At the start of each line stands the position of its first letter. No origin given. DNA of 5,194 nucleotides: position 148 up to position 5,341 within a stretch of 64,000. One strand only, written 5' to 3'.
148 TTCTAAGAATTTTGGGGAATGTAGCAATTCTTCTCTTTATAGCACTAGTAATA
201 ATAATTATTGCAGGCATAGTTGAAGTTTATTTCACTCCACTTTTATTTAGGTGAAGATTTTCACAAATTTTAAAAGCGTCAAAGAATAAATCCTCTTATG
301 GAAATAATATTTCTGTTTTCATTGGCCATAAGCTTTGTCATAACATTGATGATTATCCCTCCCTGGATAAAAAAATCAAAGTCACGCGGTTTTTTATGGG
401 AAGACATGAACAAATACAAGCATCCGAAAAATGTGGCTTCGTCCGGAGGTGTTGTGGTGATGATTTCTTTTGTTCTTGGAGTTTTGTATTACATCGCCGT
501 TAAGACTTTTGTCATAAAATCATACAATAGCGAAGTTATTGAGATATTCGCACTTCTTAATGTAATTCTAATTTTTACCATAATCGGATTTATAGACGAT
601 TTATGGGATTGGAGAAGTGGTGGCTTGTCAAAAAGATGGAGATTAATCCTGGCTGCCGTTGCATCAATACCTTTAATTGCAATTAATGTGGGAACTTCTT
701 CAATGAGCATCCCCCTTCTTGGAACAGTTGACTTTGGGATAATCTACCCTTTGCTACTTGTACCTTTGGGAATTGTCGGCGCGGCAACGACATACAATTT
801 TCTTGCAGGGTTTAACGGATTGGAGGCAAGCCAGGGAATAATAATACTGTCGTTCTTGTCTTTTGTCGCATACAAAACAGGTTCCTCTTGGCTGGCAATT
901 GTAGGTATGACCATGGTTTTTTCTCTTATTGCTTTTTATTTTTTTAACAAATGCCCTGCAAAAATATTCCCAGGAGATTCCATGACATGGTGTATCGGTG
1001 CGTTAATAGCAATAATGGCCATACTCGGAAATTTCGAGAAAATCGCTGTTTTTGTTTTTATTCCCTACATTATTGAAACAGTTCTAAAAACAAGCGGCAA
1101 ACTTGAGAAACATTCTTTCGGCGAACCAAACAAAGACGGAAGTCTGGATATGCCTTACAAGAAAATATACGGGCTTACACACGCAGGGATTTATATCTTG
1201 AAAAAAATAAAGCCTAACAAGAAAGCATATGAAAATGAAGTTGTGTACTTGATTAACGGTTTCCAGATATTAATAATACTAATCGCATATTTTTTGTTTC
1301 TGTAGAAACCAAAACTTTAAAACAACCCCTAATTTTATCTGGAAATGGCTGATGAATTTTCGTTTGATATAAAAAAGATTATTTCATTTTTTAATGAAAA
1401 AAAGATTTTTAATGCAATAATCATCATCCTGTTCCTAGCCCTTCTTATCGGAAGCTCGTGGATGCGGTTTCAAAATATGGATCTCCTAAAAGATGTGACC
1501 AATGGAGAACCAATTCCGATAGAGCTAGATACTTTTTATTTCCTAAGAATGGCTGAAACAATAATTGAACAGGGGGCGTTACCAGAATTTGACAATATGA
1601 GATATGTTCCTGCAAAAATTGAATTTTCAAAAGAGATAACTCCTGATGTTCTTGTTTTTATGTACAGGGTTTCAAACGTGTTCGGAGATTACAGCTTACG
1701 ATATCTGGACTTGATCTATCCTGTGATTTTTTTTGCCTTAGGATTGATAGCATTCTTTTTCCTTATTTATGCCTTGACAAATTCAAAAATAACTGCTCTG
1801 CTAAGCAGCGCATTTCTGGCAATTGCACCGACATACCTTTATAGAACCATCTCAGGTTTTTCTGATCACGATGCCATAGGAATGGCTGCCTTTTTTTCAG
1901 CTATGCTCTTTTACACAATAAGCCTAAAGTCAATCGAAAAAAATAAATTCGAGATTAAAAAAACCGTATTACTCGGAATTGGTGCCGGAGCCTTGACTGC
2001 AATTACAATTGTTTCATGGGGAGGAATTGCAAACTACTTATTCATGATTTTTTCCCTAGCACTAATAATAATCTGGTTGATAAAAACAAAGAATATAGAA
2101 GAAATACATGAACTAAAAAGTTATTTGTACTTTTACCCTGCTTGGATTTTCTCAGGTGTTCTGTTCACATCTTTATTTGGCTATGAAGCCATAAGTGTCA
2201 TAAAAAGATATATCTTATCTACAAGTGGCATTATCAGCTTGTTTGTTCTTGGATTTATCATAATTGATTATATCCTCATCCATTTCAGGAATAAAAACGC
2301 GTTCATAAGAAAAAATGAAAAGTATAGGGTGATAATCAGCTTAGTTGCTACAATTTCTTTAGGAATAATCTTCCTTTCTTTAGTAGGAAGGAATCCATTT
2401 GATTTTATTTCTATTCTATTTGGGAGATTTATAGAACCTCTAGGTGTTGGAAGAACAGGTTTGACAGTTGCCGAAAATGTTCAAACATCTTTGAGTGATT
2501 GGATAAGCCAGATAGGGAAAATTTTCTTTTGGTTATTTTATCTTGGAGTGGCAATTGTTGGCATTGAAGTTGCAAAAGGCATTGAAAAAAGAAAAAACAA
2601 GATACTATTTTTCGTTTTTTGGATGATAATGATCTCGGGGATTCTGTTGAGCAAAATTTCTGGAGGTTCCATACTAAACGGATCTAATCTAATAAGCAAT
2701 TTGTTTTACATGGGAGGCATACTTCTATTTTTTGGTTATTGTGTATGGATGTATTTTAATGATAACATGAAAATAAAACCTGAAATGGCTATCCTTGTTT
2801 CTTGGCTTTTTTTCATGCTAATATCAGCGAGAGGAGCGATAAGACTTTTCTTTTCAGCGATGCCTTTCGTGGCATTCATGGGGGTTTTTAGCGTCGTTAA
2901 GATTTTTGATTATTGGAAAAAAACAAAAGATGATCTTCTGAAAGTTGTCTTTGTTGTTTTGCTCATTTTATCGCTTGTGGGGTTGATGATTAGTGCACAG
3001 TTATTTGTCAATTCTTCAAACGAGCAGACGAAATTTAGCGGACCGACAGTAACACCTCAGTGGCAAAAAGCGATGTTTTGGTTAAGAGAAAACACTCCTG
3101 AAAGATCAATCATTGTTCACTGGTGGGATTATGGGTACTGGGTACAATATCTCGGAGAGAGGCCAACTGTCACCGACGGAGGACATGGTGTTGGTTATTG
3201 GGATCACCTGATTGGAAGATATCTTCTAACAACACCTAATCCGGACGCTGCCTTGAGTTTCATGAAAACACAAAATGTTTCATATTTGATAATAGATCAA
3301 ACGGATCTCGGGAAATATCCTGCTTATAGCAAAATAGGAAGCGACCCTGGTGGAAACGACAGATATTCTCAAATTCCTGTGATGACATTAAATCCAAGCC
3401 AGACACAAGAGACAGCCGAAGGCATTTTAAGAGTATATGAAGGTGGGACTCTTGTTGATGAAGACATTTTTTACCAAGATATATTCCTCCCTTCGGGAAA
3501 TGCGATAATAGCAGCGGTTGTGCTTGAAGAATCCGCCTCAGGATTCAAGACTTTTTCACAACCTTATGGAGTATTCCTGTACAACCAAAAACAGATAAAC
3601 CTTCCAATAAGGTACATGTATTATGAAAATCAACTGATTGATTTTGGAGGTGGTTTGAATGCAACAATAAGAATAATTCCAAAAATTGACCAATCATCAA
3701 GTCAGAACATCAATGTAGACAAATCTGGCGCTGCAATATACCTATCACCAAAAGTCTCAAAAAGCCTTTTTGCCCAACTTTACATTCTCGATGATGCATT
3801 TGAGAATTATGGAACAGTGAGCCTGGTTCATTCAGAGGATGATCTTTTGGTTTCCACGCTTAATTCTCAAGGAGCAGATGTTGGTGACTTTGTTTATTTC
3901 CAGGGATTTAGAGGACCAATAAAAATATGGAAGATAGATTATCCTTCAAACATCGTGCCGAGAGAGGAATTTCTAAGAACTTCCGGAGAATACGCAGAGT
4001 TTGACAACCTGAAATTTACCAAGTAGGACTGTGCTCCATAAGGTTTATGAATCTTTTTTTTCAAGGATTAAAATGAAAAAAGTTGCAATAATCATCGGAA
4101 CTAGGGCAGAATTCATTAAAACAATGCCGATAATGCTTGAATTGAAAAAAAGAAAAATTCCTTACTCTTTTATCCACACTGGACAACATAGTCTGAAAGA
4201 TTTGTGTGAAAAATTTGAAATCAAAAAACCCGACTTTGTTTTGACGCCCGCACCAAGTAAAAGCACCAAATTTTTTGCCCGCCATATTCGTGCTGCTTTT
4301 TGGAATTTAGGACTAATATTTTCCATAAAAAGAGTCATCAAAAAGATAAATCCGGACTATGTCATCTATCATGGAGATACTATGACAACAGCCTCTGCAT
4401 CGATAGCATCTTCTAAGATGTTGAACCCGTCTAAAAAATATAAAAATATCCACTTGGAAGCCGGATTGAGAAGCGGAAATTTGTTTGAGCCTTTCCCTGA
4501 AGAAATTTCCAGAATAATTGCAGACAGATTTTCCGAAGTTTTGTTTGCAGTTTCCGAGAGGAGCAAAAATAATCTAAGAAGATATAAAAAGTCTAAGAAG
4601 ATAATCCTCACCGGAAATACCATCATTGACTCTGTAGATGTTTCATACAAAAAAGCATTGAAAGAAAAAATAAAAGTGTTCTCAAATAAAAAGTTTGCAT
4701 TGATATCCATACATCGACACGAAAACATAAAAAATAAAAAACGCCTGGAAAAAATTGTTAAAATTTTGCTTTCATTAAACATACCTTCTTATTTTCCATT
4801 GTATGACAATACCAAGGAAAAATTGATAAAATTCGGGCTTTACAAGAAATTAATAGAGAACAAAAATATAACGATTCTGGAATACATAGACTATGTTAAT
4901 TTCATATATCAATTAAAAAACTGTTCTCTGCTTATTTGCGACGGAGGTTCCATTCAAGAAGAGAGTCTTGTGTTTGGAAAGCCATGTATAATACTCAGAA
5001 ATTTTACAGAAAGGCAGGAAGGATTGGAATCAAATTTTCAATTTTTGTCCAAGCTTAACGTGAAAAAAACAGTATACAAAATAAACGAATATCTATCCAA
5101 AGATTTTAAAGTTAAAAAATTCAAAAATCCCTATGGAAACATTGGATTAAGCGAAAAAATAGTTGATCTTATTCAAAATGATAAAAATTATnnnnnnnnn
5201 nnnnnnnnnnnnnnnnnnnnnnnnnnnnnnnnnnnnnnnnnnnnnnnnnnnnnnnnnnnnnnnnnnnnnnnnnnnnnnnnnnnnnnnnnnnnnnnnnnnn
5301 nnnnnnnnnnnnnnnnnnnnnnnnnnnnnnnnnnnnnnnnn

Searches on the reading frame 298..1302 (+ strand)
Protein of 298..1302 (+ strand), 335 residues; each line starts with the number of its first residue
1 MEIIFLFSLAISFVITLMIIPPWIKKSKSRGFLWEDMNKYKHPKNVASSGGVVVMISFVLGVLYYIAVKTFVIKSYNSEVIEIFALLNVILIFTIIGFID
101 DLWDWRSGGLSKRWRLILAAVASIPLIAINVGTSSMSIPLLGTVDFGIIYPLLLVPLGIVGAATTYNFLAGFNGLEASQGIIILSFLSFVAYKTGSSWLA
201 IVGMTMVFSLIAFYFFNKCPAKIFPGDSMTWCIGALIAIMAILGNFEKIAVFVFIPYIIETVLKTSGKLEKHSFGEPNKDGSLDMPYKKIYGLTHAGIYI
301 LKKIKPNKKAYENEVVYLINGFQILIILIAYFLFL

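Call 10: search_protein_families(library=pfam, proteins=[window:298-1302:+], max_evalue=0.001)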
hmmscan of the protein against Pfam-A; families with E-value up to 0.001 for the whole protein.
window:298-1302:+ (335 aa): 1 family
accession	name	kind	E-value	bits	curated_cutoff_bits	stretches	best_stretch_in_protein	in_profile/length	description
PF00953.26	Glycos_transf_4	-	4.4e-31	108.5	27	1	84-244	2-159/160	Glycosyl transferase family 4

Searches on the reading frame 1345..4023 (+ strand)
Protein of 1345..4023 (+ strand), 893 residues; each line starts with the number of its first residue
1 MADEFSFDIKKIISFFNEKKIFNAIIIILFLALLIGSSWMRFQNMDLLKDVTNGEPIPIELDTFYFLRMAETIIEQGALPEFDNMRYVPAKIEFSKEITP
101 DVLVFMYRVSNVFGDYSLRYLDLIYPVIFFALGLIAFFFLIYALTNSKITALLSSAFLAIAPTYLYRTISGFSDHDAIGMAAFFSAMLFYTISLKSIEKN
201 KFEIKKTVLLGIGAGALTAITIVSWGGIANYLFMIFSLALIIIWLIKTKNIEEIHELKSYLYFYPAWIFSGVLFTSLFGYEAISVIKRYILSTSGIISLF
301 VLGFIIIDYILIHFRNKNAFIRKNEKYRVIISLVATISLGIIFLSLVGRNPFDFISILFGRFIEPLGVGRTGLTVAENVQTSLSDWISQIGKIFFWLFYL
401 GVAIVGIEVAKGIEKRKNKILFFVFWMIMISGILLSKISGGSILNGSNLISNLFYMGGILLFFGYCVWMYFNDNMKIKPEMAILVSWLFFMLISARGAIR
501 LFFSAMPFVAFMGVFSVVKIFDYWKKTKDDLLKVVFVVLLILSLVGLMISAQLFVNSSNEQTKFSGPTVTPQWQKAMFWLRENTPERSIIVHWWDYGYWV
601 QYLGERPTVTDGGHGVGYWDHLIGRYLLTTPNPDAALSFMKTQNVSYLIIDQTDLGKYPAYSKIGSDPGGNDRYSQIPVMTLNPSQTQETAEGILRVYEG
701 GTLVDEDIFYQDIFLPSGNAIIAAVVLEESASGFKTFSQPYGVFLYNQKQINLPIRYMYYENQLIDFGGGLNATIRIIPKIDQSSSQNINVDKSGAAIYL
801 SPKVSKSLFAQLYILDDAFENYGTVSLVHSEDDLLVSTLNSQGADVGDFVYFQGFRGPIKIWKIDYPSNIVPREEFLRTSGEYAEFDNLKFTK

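Call 10: search_protein_families(library=pfam, proteins=[window:1345-4023:+], max_evalue=0.001)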
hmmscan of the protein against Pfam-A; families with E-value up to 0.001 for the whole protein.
window:1345-4023:+ (893 aa): 3 families
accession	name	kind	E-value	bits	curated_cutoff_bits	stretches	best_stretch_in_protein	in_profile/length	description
PF02516.20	STT3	-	5.7e-17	62.8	24.5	1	34-348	5-307/405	Oligosaccharyl transferase STT3, N-terminal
PF21436.2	STT3-PglB_core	-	3e-07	31.5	23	1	588-635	3-49/131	STT3/PglB/AglB core domain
PF22627.1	AglB_core-like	-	1.1e-06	29.5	27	1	590-652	47-108/111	AglB core domain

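Call 22: search_protein_families(library=ncbifam, proteins=[window:1345-4023:+], max_evalue=1e-8)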
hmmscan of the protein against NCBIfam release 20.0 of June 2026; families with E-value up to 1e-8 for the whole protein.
window:1345-4023:+ (893 aa): 1 family
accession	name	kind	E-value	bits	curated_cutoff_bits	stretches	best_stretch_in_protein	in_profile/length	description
TIGR04154.1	archaeo_STT3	subfamily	1.3e-27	96.5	450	2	32-436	6-413/831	oligosaccharyl transferase, archaeosortase A system-associated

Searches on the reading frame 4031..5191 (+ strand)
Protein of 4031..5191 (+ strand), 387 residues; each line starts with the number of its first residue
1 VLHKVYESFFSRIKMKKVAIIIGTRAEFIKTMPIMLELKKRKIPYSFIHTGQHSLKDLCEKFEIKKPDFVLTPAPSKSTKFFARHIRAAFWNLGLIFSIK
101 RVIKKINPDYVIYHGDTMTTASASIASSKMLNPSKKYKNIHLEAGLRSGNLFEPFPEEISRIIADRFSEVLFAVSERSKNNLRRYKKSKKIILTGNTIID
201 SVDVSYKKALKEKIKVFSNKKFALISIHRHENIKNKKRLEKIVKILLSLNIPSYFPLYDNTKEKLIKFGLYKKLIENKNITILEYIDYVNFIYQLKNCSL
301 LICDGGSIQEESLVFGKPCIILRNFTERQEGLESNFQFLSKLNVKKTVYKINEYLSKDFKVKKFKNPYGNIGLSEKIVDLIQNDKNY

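Call 10: search_protein_families(library=pfam, proteins=[window:4031-5191:+], max_evalue=0.001)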
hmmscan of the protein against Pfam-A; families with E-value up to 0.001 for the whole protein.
window:4031-5191:+ (387 aa): 1 family
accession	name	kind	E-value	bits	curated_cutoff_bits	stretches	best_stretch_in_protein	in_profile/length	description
PF02350.25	Epimerase_2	-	9.8e-66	222.4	30.6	1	38-381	3-346/347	UDP-N-acetylglucosamine 2-epimerase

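Call 37: search_protein_families(library=ncbifam, proteins=[window:4031-5191:+], max_evalue=0.00001)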
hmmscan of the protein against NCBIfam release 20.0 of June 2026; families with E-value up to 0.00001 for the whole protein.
window:4031-5191:+ (387 aa): 2 families
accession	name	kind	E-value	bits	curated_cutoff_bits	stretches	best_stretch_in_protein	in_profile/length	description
TIGR00236.1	wecB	equivalog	2.5e-70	237.5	210.15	1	17-383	2-364/366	non-hydrolyzing UDP-N-acetylglucosamine 2-epimerase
TIGR03568.1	NeuC_NnaA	equivalog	1e-23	83.9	235.9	1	16-381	1-365/365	UDP-N-acetylglucosamine 2-epimerase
